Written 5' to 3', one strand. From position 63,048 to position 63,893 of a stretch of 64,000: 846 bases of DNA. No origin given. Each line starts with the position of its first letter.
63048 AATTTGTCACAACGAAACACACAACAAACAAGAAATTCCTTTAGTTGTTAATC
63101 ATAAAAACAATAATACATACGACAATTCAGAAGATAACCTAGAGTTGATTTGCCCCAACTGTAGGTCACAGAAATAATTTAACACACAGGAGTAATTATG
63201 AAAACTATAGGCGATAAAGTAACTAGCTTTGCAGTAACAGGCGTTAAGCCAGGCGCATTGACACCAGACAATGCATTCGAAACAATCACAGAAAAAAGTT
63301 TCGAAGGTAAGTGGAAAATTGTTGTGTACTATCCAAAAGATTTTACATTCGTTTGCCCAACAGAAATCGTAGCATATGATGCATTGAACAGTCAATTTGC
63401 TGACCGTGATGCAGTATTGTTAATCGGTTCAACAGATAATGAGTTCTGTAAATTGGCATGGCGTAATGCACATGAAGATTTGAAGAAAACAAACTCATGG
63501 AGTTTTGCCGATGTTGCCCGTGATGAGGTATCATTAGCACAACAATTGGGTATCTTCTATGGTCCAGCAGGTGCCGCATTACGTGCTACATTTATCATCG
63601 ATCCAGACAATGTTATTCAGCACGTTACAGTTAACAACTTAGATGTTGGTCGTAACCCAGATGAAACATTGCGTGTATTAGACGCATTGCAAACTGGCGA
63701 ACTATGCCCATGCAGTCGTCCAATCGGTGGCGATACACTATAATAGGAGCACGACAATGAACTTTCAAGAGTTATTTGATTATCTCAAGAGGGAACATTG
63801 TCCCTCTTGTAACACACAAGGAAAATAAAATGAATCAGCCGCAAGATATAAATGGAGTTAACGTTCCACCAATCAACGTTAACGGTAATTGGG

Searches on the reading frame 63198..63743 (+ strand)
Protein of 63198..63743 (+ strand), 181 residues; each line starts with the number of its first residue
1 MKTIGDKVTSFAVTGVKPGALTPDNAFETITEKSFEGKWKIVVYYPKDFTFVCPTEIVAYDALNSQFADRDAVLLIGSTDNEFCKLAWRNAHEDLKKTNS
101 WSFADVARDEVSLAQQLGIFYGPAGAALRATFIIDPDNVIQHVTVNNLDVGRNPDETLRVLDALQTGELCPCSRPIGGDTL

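Call 57: search_protein_families(library=phrogs, proteins=[window:63198-63743:+], max_evalue=0.001)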
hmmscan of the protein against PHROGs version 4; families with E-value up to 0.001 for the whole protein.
window:63198-63743:+ (181 aa): 1 family
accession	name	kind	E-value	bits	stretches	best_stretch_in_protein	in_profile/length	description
phrog_20402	-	unknown function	8.7e-10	39.3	1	23-158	16-147/153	-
